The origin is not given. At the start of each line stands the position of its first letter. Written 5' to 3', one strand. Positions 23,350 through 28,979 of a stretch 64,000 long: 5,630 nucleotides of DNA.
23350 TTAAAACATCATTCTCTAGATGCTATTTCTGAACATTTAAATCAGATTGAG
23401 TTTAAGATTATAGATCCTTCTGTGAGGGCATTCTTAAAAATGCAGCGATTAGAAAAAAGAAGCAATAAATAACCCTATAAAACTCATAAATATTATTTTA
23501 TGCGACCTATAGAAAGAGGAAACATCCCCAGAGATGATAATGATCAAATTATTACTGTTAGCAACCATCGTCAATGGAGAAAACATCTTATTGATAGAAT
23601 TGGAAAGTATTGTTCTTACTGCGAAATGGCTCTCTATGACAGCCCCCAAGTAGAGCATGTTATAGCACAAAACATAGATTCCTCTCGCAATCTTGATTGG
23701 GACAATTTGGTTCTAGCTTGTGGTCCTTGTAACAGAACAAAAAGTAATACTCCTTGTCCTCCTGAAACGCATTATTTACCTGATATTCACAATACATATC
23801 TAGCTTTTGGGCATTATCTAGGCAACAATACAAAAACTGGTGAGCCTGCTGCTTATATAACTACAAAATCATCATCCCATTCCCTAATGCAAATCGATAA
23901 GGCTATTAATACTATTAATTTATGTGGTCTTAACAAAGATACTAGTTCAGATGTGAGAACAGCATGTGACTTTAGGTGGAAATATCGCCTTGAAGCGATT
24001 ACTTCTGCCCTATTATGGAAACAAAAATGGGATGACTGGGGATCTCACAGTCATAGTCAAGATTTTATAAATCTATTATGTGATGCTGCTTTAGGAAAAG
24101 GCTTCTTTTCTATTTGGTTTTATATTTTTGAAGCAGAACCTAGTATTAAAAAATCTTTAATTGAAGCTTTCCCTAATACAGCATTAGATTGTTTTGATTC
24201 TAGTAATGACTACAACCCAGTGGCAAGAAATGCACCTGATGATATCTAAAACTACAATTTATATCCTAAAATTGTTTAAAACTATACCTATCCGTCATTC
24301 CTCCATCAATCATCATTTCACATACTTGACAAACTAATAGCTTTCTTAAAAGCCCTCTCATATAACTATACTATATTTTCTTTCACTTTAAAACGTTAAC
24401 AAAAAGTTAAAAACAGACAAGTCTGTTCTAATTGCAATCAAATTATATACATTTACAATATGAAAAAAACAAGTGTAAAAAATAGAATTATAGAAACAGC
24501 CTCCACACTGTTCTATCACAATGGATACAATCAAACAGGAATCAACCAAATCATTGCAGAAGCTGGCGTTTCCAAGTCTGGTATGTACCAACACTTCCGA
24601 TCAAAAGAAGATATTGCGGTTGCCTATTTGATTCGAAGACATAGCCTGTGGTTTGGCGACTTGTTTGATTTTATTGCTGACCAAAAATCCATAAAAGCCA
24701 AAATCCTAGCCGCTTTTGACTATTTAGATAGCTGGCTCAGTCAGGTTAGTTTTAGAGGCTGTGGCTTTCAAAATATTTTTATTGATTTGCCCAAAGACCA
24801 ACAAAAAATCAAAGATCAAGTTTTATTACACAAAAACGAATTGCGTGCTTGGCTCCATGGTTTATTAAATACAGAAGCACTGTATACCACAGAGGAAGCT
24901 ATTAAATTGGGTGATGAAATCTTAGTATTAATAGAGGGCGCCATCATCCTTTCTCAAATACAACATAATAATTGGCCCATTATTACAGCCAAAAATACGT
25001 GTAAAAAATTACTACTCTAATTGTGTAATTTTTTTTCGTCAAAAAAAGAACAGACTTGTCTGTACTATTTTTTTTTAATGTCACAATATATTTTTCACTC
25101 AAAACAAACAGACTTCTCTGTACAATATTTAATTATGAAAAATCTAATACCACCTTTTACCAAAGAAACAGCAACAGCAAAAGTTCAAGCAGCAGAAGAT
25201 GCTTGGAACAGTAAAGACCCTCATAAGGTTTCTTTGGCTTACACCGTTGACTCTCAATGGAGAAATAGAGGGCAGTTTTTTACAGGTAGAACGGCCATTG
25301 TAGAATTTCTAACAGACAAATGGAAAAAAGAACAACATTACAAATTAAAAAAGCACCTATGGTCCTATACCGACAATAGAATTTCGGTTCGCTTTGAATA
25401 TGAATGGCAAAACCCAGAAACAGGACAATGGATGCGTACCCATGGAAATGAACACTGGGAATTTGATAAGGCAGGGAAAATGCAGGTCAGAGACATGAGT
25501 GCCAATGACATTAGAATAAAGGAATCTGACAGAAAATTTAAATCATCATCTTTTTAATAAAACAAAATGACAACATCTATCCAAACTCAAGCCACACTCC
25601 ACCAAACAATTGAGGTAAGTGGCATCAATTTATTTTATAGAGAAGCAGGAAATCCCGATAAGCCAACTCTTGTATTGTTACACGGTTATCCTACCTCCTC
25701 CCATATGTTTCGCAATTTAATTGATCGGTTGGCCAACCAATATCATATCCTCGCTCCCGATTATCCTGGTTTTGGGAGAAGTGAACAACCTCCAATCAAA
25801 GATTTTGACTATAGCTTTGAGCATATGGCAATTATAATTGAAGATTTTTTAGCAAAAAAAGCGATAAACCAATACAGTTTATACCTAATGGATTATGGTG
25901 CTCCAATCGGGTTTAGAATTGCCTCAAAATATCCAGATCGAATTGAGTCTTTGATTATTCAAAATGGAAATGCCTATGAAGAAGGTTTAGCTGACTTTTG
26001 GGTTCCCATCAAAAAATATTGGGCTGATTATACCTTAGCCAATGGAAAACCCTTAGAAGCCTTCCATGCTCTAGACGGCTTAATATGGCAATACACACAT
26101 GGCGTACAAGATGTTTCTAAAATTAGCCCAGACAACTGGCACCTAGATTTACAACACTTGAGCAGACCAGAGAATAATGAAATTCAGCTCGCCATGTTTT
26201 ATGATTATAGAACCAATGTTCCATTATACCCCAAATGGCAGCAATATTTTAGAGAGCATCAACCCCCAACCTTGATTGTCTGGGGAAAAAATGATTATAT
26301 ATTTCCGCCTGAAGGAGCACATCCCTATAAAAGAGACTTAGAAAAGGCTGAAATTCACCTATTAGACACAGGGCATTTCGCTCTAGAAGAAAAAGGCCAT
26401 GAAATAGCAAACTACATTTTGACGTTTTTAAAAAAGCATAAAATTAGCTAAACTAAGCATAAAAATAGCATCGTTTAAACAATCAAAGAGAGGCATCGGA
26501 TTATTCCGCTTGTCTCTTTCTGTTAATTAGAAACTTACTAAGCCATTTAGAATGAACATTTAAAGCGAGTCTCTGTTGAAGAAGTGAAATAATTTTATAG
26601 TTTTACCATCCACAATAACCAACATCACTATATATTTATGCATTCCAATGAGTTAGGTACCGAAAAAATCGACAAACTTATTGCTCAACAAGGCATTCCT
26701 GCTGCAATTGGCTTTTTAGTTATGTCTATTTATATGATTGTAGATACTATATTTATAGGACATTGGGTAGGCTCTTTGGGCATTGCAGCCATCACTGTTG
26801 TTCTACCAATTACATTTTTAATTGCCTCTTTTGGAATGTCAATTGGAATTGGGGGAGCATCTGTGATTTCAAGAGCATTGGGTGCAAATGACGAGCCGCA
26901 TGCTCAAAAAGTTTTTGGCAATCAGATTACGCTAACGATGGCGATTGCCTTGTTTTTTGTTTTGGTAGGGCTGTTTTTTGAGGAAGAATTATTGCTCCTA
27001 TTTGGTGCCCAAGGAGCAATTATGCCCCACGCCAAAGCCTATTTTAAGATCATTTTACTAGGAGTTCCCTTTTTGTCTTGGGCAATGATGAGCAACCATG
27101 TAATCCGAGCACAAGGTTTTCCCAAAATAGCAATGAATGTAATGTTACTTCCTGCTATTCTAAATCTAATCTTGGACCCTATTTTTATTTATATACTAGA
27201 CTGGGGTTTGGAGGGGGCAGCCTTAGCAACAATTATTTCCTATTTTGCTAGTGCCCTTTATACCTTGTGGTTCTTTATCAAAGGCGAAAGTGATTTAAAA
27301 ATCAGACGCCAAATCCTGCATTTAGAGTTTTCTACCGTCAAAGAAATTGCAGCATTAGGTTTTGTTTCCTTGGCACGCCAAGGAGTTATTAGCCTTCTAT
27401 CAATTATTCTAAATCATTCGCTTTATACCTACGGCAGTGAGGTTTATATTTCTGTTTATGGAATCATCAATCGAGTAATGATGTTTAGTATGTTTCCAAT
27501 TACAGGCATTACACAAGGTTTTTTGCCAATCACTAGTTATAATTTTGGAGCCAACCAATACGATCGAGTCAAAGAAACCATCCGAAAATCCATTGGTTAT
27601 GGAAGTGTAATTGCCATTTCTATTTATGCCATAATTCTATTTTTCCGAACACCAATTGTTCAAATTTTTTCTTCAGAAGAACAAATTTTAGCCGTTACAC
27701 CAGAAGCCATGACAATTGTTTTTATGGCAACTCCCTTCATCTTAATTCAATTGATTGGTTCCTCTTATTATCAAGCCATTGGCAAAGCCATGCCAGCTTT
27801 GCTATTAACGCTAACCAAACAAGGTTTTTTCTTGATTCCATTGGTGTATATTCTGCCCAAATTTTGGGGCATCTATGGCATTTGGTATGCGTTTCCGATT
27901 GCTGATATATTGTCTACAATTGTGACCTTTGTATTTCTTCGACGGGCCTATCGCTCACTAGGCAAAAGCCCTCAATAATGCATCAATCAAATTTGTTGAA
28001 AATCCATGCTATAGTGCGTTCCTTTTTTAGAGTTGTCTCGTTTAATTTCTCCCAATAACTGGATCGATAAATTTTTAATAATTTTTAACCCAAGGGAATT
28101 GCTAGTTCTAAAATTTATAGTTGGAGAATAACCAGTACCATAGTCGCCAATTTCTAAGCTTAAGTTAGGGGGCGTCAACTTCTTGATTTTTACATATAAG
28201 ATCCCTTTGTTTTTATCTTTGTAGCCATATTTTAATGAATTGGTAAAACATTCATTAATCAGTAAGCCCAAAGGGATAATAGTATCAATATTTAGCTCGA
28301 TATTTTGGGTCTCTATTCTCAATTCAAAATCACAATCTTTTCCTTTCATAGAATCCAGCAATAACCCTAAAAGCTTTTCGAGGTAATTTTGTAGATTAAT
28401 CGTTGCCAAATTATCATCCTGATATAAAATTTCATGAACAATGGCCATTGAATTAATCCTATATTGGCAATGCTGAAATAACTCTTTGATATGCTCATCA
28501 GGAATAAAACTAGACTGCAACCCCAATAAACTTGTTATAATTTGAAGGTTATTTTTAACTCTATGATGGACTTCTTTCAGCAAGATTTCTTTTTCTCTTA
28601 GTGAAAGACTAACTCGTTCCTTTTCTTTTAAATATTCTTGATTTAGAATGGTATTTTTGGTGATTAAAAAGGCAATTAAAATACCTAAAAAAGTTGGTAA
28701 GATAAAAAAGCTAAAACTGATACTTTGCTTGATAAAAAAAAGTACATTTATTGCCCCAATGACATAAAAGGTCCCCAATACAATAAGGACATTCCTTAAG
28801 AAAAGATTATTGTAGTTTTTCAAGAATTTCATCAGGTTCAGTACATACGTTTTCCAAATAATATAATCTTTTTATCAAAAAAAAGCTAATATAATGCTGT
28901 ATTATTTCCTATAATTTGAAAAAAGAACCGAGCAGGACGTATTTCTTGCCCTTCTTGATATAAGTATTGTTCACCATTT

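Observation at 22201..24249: Septu-like ATPase + HNH nuclease defence cassette in an AT-rich intergenic pocket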

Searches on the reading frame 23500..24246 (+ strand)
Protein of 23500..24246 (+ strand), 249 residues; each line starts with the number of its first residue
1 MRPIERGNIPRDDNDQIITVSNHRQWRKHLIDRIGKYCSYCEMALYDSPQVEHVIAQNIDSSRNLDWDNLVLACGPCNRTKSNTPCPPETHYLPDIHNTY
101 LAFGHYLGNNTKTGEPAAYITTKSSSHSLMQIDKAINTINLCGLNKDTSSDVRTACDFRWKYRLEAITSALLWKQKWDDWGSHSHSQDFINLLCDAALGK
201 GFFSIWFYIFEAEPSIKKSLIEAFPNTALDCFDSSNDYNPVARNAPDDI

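Call 3: search_protein_families(library=pfam, proteins=[window:23500-24246:+], max_evalue=0.1)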
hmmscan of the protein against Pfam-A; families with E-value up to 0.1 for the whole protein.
window:23500-24246:+ (249 aa): 3 families
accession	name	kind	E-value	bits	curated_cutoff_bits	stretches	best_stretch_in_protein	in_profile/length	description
PF01844.29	HNH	-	1.5e-07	31.9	21.4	1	38-83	1-46/47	HNH endonuclease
PF14279.12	HNH_5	-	0.02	15.2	27.5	1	38-83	1-45/56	HNH endonuclease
PF09257.16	BCMA-Tall_bind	-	0.029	14.9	27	1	67-86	7-26/37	BCMA, TALL-1 binding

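Call 4: search_protein_families(library=padloc, proteins=[window:23500-24246:+], max_evalue=0.1)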
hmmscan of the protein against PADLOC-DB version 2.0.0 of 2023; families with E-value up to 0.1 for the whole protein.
window:23500-24246:+ (249 aa): 44 families (the best 25 are shown)
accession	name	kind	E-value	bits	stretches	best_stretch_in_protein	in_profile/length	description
PDLC00315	PtuB1|PtuB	-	1.3e-56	190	1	1-241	1-221/227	Unknown function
PDLC00337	PtuB1|PtuB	-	7.6e-12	43.5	1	17-84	38-107/216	Unknown function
PDLC00336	PtuB1|PtuB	-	5.3e-11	40.6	1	8-147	36-163/250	Unknown function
PDLC02924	HNH_I-A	-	5.9e-11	40.8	1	22-167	30-165/198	-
PDLC00331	PtuB1|PtuB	-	1.3e-10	39.3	1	35-84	34-83/222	Unknown function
PDLC00340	PtuB1|PtuB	-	1.8e-10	38.9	1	36-83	67-112/268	Unknown function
PDLC00321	PtuB1|PtuB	-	1.4e-09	36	1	32-82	36-86/223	Unknown function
PDLC00323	PtuB1|PtuB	-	1.7e-09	35.7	1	30-84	30-83/215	Unknown function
PDLC00342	PtuB1|PtuB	-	8.2e-09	33.2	1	19-84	31-99/247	Unknown function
PDLC00324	PtuB1|PtuB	-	1e-08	33.2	1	20-78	27-86/209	Unknown function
PDLC00332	PtuB1|PtuB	-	1.2e-08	33.1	1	21-157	33-164/212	Unknown function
PDLC00345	PtuB1|PtuB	-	3.7e-08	31.2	1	26-170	42-188/223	Unknown function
PDLC00335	PtuB1|PtuB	-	5.2e-08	30.7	1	16-146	31-165/214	Unknown function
PDLC00339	PtuB1|PtuB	-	8.7e-08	30.3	1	66-154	110-200/261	Unknown function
PDLC00325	PtuB1|PtuB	-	1.3e-07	29.5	1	25-147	41-165/213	Unknown function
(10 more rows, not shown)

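Call 5: search_protein_families(library=ncbifam, proteins=[window:23500-24246:+], max_evalue=0.1)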
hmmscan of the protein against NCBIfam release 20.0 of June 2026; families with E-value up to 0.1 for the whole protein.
window:23500-24246:+ (249 aa): 3 families
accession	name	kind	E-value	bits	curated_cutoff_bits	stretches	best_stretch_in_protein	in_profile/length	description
NF041761.1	PtuB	equivalog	3e-09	37.1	150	1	23-86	33-99/218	retron Ec78 anti-phage system effector HNH endonuclease PtuB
TIGR02646.1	TIGR02646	subfamily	2.5e-07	30.9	52.15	1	23-78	12-68/144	retron system putative HNH endonuclease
NF040563.1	guided_IscB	equivalog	3.2e-06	26.5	175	1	26-85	183-239/314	RNA-guided endonuclease IscB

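Call 7: search_solved_structures(query=window:23500-24246:+, max_evalue=0.01, show_alignments=2)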
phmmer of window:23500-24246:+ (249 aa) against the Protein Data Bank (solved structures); distinct sequences matched with E-value up to 0.01: 2.
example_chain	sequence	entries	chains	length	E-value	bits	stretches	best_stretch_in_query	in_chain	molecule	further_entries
4ogc_A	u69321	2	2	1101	0.00069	22.3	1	31-86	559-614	HNH endonuclease domain protein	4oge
22bv_F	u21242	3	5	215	0.0011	21.7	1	15-82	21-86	TIGR02646 family protein | PtuB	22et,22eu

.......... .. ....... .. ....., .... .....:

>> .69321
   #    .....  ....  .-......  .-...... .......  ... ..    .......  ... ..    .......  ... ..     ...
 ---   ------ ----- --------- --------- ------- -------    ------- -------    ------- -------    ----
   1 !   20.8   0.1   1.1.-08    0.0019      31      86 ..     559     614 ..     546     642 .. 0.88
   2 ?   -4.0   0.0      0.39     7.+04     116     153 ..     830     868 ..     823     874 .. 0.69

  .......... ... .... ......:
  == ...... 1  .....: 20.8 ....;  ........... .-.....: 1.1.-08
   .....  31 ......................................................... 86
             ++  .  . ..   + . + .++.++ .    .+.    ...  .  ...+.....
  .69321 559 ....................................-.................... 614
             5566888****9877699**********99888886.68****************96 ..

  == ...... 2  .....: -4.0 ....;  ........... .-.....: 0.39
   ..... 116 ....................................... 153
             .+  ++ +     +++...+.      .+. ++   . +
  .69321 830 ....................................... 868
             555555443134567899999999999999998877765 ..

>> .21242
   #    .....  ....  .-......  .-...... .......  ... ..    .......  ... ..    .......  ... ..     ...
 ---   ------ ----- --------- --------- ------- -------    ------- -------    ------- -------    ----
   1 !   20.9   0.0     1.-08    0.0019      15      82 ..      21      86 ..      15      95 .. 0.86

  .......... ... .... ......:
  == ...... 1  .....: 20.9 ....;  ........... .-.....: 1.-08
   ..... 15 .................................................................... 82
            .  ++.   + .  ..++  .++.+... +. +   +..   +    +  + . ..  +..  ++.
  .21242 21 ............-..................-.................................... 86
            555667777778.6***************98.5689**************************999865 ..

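Call 11: find_homologous_proteins(query=window:23500-24246:+, max_evalue=0.001)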
Query window:23500-24246:+ (249 aa): 62 proteins with E <= 0.001 among 150 candidates.
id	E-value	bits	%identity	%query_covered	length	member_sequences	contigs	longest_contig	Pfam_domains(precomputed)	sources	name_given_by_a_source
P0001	1.3e-173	593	100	100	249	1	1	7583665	PF01844.30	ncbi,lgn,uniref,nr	ncbi:HNH endonuclease signature motif containing protein [Aureispira anguillae]|uniref:HNH endonucle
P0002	4.7e-97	342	60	100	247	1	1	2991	PF01844.30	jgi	jgi:hypothetical protein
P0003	1.5e-96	341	60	100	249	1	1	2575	PF01844.30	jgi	-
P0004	7.4e-92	325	58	100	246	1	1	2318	PF01844.30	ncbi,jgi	jgi:hypothetical protein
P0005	2.2e-88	314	57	100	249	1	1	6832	PF01844.30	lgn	-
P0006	1.3e-87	311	57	100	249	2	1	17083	-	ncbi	-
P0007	1.2e-86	308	56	100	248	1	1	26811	PF01844.30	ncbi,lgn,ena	-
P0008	2.6e-81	291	55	100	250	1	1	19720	PF01844.30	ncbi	-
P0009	2.3e-80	288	52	100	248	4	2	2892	-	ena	-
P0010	2.0e-78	281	53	99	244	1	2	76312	PF01844.30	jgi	jgi:uncharacterized protein (TIGR02646 family)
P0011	5.3e-77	277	51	100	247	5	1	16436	PF01844.30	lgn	-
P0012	4.4e-76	274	51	100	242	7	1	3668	-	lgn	-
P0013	8.2e-73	263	49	99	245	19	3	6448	PF01844.30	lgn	-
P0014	8.0e-72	260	49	99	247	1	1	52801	PF01844.30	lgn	-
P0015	4.3e-71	257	49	100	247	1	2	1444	PF01844.30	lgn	-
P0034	1.6e-56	210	44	97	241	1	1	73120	PF01844.30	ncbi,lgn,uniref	ncbi:HNH endonuclease [Sphingobacterium sp.]|uniref:HNH endonuclease n=1 Tax=Sphingobacterium sp. Ta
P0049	1.2e-28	118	36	98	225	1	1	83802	PF01844.30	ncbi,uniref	ncbi:HNH endonuclease [Halalkalibacter flavus]|uniref:HNH endonuclease n=1 Tax=Halalkalibacter flavu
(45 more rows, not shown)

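Call 17: find_encoding_contigs(protein=P0010, flank=6000, max_places=1)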
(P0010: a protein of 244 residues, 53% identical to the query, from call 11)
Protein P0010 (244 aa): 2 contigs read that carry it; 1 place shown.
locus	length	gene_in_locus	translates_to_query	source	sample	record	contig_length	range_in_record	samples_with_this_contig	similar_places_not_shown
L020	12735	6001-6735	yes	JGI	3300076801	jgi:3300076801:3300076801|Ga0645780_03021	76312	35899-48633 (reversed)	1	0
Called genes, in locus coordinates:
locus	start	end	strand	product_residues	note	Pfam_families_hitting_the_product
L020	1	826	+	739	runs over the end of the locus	PF00365:PFK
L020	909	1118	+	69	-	PF18962:Por_Secre_tail (weak)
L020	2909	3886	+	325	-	PF20329:DUF6624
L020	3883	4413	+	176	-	PF01872:RibD_C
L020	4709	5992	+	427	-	PF02463:SMC_N, PF13175:AAA_15, PF13476:AAA_23, PF13514:AAA_27 (weak), PF13304:AAA_21, PF13175:AAA_15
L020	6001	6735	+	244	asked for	PF01844:HNH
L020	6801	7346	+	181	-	-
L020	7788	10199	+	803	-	PF13715:CarbopepD_reg_2 (weak), PF07715:Plug, PF00593:TonB_dep_Rec_b-barrel, PF14905:OMP_b-brl_3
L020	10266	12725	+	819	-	PF00756:Esterase (weak), PF12146:Hydrolase_4 (faint), PF00326:Peptidase_S9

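Call 18: find_encoding_contigs(protein=P0034, flank=6000, max_places=1)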
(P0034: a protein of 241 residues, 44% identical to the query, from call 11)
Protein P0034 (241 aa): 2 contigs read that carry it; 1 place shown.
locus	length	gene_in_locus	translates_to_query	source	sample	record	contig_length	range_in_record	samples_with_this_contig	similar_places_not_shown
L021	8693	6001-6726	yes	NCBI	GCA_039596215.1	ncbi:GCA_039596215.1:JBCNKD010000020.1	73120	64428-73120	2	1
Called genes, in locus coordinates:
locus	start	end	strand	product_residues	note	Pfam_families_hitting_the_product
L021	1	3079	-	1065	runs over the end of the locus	PF13715:CarbopepD_reg_2, PF07715:Plug, PF00593:TonB_dep_Rec_b-barrel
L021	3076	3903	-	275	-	PF13905:Thioredoxin_8 (weak)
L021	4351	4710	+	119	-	-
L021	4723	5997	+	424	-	PF02463:SMC_N, PF11398:DUF2813 (faint), PF13175:AAA_15, PF13476:AAA_23, PF13514:AAA_27 (faint), PF13175:AAA_15 (weak), PF13304:AAA_21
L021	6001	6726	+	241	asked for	PF01844:HNH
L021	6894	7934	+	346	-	PF04471:Mrr_cat (weak)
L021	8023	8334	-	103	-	-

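Call 19: find_encoding_contigs(protein=P0049, flank=6000, max_places=1)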
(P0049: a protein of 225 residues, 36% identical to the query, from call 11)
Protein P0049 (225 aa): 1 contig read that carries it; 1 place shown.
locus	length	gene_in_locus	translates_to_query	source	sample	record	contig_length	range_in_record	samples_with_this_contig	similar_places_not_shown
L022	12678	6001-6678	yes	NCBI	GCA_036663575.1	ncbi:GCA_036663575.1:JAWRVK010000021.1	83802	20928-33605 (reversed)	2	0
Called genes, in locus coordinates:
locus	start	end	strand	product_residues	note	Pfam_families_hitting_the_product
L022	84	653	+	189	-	PF00239:Resolvase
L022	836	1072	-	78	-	-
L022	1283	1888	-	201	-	-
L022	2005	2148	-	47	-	-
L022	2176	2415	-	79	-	-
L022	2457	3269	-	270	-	PF01844:HNH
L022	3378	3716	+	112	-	PF08863:YolD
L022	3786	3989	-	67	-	-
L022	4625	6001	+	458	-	PF02463:SMC_N, PF13175:AAA_15, PF13476:AAA_23, PF13304:AAA_21, PF13175:AAA_15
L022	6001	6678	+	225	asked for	PF01844:HNH (weak)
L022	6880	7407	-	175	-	-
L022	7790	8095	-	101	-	-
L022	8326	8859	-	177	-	-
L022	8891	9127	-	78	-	-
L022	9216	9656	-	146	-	-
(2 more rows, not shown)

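Call 32: predict_structure(alignment_id=A1)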
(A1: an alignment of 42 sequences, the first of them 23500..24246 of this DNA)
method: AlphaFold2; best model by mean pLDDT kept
length: 249 residues; sequences in the alignment: 42
mean_pLDDT: 94.0   pTM: 0.90
mean pLDDT of the five models: 94.0, 93.1, 92.9, 92.3, 91.5
residues with pLDDT >= 90: 213; 70-90: 30; 50-70: 6; < 50: 0
segments of 3 or more residues with pLDDT < 50: none
pLDDT, mean of each block of 10 residues (from residue 1): 96 98 97 97 94 92 96 95 91 95 93 91 79 94 91 89 97 98 96 98 98 98 98 98 78
secondary structure, 60 per line:
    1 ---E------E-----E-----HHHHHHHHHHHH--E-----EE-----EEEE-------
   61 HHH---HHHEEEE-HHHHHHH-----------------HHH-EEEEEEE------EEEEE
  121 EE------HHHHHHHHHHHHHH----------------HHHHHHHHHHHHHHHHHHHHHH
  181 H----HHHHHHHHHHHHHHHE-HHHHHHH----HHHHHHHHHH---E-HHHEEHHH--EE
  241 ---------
elements in order: H23-34 E50-53 E70-73 H75-81 E103-109 E116-122 H129-142 H159-181 H186-200 H203-209 H214-223

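Call 34: fold_search(model_id=the predicted structure, library=pdb)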
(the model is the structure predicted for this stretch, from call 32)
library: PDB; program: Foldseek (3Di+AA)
matches with E <= 10: 116; with E <= 0.001: 8
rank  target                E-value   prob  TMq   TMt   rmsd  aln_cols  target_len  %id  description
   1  9l7p_H                3.2e-06  1.00  0.50  0.56   6.7       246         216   20  Cryo-EM structure of retron Ec78 system complex (released 2025-12-10)
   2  9nnb_J                7.9e-06  1.00  0.53  0.61   7.1       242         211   19  Cryo-EM structure of the Retron Ec78 complex, PtuA:PtuB:RT (4:2:1) (released 2025-10-08)
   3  9vhl_F                1.1e-05  1.00  0.51  0.60   6.4       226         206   16  cryoEM structure of retron-Eco7 complex (form II) (released 2026-01-07)
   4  9u9y_H                1.2e-05  1.00  0.53  0.63   6.3       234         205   17  Cryo-EM structure of retron Ec78 effector complex (released 2025-12-10)
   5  9vh1_F                1.5e-05  1.00  0.56  0.65   6.3       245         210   16  cryoEM structure of ptuA-ptuB complex in Retron-Eco7 anti-phage system (released 2025-12-03)
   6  9n6b_F                4.0e-05  1.00  0.54  0.59   6.2       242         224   16  Structure of the retron IA complex with HNH nuclease in the "up" orientation (released 2025-04-23)
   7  9nnh_K                7.7e-05  1.00  0.51  0.58   5.9       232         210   17  Cryo-EM structure of the Retron Ec78 complex, PtuA:PtuB:RT (4:2:2) (released 2025-10-08)
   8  9n69_F                2.0e-04  1.00  0.52  0.56   7.0       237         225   15  Structure of the retron IA complex with HNH nuclease in the "down" orientation (released 2025-04-23)
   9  8eea_G                8.3e-03  1.00  0.44  0.46   6.5       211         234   16  Structure of E.coli Septu (PtuAB) complex (released 2023-12-27)
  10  4oge                  9.1e-02  0.96  0.21  0.06   6.0        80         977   29  Crystal structure of the Type II-C Cas9 enzyme from Actinomyces naeslundii (released 2014-02-12)
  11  4ogc                  1.1e-01  0.95  0.21  0.06   6.0        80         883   29  Crystal structure of the Type II-C Cas9 enzyme from Actinomyces naeslundii (released 2014-02-12)
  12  8op2_A                4.1e-01  0.04  0.13  0.10  13.7       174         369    9  Stacks of nucleocapsid rings of the N1-370 mutant of the human Respiratory Syncytial Virus (released 2023-09-27)
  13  4ezy_A                4.6e-01  0.07  0.11  0.13  15.6       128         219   10  Crystal structure of the substrate binding domain of E.coli DnaK in complex with the designer peptide NRLILTG (released 2013-04-17)
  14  4ezq_A                4.9e-01  0.12  0.15  0.17  15.9       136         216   10  Crystal structure of the substrate binding domain of E.coli DnaK in complex with the C-terminal part of pyrrhocoricin  (released 2013-04-17)
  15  9dvi_B                6.2e-01  0.08  0.13  0.14  14.0       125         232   16  Hetero-hexameric Hsp70-Hsp40-DafA complex (released 2025-10-22)
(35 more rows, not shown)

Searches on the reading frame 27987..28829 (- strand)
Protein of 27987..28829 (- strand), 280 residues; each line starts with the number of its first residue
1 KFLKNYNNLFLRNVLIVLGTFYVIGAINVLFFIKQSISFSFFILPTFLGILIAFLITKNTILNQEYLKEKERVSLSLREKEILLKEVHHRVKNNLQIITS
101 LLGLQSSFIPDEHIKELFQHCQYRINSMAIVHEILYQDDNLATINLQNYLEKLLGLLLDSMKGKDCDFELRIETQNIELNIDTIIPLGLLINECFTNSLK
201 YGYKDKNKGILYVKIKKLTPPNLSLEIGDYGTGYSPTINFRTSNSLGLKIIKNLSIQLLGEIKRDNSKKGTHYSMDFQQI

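Call 35: search_protein_families(library=pfam, proteins=[window:27987-28829:-], max_evalue=0.001)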
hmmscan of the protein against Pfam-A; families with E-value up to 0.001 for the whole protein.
window:27987-28829:- (280 aa): 4 families
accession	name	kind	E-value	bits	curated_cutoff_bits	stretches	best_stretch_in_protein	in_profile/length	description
PF07568.18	HisKA_2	-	6.5e-27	93.9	22.3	1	86-160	1-75/76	Histidine kinase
PF07536.20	HWE_HK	-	2.9e-07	31.6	22.8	1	86-155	1-67/83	HWE histidine kinase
PF02518.31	HATPase_c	-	1.1e-05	26.2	26.4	1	186-275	5-105/111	Histidine kinase-, DNA gyrase B-, and HSP90-like ATPase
PF13581.12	HATPase_c_2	-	4.6e-05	23.9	27.4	1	177-275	22-125/127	Histidine kinase-like ATPase domain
